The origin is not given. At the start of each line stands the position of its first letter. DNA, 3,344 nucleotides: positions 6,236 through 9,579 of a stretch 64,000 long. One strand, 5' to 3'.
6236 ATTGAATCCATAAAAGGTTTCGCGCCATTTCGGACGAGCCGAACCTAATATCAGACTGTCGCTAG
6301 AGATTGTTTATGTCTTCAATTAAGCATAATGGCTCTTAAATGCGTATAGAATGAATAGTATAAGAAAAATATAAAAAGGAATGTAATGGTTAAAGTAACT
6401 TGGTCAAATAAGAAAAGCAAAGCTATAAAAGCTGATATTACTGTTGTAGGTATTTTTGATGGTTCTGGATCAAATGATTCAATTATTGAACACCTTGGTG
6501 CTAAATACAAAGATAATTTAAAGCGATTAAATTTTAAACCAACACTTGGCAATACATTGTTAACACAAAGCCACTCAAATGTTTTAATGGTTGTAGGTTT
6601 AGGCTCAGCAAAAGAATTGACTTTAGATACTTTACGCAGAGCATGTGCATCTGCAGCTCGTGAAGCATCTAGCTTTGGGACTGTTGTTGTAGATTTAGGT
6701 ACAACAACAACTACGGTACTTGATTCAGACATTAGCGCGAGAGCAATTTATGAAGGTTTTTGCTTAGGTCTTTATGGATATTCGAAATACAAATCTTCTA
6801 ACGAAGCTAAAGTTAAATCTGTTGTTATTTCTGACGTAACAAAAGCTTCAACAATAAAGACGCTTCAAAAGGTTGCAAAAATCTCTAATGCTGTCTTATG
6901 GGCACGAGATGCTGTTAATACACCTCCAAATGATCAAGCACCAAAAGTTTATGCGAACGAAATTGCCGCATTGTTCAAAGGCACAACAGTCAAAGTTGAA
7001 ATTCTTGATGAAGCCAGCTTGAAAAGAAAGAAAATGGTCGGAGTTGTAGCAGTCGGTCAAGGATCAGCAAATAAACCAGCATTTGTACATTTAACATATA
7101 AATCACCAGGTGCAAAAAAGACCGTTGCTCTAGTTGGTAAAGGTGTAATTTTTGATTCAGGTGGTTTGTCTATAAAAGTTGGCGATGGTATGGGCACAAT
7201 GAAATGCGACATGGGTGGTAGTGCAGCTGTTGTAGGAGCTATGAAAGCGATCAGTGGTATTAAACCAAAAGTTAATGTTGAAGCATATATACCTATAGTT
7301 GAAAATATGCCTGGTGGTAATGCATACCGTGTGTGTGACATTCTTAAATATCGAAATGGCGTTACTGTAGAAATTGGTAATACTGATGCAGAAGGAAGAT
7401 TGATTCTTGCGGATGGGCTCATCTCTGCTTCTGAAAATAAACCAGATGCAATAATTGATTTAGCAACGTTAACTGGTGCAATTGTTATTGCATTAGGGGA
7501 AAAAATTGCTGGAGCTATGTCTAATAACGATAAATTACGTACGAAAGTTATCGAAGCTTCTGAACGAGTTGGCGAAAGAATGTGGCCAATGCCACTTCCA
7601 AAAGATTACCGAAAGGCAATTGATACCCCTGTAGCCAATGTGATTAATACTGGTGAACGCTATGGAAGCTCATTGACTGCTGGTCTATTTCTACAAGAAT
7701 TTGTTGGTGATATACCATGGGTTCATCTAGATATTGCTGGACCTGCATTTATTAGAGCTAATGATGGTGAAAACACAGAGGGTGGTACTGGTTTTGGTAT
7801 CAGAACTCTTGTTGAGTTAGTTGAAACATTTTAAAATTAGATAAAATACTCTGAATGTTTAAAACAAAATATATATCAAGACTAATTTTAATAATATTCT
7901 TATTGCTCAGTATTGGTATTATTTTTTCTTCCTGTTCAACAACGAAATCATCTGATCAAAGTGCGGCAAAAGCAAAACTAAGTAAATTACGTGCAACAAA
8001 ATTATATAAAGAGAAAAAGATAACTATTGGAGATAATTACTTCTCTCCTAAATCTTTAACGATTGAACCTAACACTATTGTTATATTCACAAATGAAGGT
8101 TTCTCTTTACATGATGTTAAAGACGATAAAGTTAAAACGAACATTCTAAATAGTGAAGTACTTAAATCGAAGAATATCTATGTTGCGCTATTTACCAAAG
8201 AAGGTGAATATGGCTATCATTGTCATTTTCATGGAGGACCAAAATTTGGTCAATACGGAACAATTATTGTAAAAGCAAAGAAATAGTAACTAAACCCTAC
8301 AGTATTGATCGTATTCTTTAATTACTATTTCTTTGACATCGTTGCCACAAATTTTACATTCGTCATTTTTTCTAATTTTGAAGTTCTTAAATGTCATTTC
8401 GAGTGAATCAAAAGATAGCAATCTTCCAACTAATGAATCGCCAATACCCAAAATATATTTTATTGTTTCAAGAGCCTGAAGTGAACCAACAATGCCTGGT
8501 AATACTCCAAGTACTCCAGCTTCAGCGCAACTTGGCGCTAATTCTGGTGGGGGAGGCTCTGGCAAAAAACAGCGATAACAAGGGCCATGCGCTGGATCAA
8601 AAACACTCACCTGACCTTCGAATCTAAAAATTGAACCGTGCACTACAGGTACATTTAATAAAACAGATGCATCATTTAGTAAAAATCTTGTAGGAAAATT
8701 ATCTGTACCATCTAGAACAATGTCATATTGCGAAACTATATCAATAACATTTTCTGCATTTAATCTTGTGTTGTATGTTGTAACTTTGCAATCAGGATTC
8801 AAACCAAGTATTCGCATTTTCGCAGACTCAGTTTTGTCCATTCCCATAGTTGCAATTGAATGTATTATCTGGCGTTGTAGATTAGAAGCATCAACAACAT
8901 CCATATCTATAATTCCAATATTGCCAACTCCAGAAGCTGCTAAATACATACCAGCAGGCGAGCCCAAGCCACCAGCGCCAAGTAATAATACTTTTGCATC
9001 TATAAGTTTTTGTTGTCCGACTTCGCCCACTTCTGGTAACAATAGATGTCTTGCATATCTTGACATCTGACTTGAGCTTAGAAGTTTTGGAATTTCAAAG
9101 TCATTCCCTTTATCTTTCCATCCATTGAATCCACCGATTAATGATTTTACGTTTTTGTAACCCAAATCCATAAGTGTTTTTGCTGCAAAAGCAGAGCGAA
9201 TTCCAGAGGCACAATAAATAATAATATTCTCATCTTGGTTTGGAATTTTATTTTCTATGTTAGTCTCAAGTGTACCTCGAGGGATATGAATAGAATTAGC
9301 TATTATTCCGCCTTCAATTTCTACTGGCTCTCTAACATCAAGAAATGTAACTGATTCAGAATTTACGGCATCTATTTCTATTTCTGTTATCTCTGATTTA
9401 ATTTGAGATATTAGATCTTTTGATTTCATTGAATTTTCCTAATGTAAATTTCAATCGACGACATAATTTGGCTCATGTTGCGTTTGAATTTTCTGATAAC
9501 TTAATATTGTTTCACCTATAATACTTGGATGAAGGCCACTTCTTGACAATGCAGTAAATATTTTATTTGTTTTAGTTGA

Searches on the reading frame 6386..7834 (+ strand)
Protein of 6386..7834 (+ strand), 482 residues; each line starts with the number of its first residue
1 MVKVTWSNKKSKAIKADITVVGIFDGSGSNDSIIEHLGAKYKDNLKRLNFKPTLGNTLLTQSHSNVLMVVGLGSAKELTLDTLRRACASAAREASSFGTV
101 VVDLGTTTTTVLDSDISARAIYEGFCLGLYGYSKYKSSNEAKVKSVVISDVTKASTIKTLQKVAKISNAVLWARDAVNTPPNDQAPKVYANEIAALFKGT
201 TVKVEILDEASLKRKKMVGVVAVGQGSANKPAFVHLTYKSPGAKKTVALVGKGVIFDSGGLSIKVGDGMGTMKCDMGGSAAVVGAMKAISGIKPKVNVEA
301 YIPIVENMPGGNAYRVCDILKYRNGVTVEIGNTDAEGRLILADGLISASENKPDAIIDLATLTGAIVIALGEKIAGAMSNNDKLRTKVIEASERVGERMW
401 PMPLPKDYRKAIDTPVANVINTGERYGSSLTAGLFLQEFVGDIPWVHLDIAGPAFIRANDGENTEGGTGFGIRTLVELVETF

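Call 69: search_protein_families(library=pfam, proteins=[window:6386-7834:+], max_evalue=0.00001)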
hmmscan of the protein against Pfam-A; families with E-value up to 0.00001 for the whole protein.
window:6386-7834:+ (482 aa): 2 families
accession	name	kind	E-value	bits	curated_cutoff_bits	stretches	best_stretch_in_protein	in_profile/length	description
PF00883.26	Peptidase_M17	-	1.4e-117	392.9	25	1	172-476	2-310/310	Cytosol aminopeptidase family, catalytic domain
PF02789.23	Peptidase_M17_N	-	1.2e-17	64.5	23.4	1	20-138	1-128/129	Cytosol aminopeptidase family, N-terminal domain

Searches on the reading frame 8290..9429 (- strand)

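Call 69: search_protein_families(library=pfam, proteins=[window:8290-9429:-], max_evalue=0.00001)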
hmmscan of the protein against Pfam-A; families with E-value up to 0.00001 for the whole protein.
window:8290-9429:- (379 aa): 2 families
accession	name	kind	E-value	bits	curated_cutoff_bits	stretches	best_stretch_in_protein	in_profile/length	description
PF00899.27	ThiF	-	3e-83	279.1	28.1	1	125-359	1-237/238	ThiF family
PF00581.25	Rhodanese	-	3.3e-18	66.4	22.2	1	22-106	9-101/102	Rhodanese-like domain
